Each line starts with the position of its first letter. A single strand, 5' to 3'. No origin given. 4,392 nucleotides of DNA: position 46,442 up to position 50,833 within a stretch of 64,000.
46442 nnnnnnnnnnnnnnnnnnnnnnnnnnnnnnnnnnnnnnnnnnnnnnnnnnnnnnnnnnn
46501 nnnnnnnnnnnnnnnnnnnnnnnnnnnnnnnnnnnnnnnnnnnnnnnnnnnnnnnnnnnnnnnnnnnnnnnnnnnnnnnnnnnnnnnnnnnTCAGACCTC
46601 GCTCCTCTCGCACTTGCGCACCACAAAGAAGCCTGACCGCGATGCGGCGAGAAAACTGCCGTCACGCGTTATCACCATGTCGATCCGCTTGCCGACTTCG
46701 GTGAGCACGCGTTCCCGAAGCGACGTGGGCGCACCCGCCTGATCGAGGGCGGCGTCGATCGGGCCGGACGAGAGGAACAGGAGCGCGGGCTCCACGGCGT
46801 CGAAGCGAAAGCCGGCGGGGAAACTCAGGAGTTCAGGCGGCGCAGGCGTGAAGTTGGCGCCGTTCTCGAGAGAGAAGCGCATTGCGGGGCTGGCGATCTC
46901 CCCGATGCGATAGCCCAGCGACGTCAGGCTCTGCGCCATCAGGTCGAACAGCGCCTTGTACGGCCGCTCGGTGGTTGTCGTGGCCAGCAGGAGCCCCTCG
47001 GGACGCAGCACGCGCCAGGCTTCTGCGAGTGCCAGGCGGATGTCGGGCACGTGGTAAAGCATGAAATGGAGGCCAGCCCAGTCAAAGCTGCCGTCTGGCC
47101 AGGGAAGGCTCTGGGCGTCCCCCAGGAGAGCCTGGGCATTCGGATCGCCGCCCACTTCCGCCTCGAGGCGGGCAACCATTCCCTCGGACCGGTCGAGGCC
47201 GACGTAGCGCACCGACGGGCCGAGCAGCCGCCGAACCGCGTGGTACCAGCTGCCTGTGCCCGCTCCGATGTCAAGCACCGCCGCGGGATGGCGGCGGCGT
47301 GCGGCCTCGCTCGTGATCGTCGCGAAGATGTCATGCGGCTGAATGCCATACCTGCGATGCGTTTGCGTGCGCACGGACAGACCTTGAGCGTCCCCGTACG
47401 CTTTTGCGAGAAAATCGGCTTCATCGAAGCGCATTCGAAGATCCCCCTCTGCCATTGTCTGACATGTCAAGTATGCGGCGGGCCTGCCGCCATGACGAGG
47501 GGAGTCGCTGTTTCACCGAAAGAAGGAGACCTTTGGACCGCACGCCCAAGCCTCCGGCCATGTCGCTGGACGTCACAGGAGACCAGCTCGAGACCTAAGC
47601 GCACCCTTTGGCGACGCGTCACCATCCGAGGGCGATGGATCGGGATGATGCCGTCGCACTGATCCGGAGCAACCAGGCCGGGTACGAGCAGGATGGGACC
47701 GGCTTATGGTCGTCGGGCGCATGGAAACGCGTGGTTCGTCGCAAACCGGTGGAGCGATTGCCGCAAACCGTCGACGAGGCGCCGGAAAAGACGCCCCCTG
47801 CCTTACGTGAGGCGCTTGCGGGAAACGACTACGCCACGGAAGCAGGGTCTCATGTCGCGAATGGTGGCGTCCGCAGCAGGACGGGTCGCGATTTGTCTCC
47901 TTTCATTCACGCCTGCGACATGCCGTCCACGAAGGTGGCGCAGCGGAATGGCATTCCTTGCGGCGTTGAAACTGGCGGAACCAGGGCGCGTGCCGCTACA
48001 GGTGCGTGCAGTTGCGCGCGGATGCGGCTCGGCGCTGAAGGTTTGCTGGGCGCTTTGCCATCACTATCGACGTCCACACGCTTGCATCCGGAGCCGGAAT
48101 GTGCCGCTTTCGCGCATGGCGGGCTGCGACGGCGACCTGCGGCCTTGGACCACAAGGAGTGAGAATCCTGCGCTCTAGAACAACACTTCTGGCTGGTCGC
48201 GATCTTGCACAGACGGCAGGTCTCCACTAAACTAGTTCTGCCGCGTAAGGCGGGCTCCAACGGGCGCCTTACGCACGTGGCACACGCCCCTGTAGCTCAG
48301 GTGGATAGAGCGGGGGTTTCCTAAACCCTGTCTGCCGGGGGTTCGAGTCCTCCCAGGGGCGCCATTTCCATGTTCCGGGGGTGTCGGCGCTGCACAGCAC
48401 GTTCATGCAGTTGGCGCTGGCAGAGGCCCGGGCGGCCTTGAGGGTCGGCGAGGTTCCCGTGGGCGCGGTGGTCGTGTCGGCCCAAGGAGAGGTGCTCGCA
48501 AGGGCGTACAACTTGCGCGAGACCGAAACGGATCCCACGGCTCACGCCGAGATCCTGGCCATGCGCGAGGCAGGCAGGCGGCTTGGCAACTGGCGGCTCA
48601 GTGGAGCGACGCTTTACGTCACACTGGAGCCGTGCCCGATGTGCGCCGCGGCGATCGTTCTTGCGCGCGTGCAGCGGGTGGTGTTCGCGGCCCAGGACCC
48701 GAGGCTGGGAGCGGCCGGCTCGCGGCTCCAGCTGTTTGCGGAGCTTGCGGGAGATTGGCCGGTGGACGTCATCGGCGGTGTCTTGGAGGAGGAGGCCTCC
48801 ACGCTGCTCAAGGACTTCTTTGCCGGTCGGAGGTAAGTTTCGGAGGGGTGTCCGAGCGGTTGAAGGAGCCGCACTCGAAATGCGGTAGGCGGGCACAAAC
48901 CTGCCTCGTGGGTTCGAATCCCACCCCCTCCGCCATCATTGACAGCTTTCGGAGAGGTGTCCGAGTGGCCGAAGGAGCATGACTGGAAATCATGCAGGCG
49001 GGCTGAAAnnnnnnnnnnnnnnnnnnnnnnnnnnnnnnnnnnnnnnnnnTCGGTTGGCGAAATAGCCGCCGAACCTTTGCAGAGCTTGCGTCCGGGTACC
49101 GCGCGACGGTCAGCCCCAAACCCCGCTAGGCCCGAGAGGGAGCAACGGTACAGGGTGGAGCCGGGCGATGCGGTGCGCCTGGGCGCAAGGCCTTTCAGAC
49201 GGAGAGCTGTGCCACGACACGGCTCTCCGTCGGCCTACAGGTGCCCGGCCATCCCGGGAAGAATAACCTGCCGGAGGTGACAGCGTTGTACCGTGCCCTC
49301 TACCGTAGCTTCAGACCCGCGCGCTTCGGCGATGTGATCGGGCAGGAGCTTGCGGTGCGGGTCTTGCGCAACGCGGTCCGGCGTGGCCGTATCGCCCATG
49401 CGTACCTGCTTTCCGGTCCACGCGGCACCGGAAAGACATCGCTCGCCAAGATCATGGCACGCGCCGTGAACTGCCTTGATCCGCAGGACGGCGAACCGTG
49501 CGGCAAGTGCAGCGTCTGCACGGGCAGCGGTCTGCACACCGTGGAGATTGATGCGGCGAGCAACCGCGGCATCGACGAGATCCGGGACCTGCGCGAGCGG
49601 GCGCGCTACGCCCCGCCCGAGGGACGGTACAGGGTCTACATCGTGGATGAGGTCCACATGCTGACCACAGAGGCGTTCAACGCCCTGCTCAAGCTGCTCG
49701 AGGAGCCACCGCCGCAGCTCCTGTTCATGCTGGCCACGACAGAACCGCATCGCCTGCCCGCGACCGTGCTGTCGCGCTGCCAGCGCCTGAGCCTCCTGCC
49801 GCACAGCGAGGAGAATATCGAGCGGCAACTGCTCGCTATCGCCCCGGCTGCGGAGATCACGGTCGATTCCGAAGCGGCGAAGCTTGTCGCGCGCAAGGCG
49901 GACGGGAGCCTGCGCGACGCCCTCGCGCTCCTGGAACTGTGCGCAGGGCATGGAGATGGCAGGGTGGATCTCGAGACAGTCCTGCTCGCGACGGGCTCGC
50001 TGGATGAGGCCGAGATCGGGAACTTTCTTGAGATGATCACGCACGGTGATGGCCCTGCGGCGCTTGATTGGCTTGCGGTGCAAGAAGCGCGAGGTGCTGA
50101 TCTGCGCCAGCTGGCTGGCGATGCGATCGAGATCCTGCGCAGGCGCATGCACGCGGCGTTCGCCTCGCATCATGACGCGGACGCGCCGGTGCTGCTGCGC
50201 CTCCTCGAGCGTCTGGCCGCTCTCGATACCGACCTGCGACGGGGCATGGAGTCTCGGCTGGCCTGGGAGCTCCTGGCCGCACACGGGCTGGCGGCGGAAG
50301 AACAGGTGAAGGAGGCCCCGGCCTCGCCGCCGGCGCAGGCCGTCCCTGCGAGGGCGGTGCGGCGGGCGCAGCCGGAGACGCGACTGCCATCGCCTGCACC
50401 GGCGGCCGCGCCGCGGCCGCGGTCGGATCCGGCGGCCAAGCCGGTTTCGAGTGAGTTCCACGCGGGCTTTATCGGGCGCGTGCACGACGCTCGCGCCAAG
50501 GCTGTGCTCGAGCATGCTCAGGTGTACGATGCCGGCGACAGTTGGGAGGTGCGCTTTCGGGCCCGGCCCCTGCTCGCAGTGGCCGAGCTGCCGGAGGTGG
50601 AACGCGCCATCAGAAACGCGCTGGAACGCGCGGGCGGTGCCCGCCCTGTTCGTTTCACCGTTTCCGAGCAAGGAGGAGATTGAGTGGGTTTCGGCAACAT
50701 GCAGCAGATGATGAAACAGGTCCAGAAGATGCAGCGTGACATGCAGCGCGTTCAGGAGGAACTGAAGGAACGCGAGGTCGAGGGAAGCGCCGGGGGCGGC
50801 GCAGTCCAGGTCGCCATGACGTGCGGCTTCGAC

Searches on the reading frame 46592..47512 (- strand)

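Call 9: search_protein_families(library=pfam, proteins=[window:46592-47512:-], max_evalue=0.00001)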
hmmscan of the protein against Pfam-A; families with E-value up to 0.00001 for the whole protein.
window:46592-47512:- (306 aa): 6 families
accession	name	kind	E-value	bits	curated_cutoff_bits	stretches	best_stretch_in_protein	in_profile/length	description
PF08241.18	Methyltransf_11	-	1e-19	71.4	21.2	1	80-176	1-94/95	Methyltransferase domain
PF13649.12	Methyltransf_25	-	1.3e-18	67.9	27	1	79-173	1-97/97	Methyltransferase domain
PF01209.24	Ubie_methyltran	-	1.1e-14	54.8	20.1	1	58-180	30-154/233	ubiE/COQ5 methyltransferase family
PF13847.12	Methyltransf_31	-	2.3e-14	53.7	27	1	78-181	6-113/145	Methyltransferase domain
PF08242.18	Methyltransf_12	-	1.1e-12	48.9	30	1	80-175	1-98/98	Methyltransferase domain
PF13489.12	Methyltransf_23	-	4.8e-12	46.3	27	1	60-184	7-123/164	Methyltransferase domain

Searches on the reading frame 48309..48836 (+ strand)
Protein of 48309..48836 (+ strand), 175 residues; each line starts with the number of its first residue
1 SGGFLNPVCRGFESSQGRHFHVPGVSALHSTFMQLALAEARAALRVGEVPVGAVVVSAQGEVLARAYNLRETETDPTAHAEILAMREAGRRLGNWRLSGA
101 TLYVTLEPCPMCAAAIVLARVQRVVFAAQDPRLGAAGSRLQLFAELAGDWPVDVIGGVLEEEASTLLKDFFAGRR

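Call 9: search_protein_families(library=pfam, proteins=[window:48309-48836:+], max_evalue=0.00001)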
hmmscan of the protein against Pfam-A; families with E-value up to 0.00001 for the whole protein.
window:48309-48836:+ (175 aa): 3 families
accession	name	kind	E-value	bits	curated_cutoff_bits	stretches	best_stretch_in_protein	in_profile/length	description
PF14437.12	MafB19-deam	-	1.5e-35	122.6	27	1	29-173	3-140/142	MafB19-like deaminase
PF00383.29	dCMP_cyt_deam_1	-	2.1e-31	108.3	25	1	29-127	4-101/102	Cytidine and deoxycytidylate deaminase zinc-binding region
PF14439.12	Bd3614-deam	-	1.3e-09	38.4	38.5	1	51-131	10-93/113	Bd3614-like deaminase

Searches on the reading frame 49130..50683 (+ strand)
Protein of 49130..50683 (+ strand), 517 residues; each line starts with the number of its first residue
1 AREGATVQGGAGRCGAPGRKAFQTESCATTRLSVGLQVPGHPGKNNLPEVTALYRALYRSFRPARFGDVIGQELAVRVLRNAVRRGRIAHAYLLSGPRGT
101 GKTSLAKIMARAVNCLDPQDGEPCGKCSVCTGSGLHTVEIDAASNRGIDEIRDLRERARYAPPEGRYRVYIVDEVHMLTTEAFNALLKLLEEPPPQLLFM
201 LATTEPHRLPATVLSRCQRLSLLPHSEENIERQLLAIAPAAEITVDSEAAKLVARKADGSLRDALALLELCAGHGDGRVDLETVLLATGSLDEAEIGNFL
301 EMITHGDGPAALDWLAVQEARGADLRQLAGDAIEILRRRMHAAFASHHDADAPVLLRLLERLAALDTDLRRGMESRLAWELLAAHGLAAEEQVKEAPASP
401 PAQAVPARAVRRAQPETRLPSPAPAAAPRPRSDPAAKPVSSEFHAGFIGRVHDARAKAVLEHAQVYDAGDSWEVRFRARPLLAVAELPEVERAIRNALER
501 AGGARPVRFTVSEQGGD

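Call 9: search_protein_families(library=pfam, proteins=[window:49130-50683:+], max_evalue=0.00001)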
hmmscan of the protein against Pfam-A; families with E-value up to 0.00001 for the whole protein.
window:49130-50683:+ (517 aa): 5 families
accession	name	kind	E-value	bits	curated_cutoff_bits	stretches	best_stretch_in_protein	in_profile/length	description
PF13177.12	DNA_pol3_delta2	-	1.2e-39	136.3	27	1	72-224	2-159/161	DNA polymerase III, delta subunit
PF00004.35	AAA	-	4e-12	47.1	21.2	1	92-221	1-127/131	ATPase family associated with various cellular activities (AAA)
PF22608.2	DNAX_ATPase_lid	-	1.5e-08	34.7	27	1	230-269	2-41/49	DNA polymerase III clamp loader subunit, ATPase lid domain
PF07728.20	AAA_5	-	5.5e-06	26.9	22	0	93-114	3-25/139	AAA domain (dynein-related subfamily)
PF06068.19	TIP49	-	7.1e-06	25.9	23.8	0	70-113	27-74/347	TIP49 P-loop domain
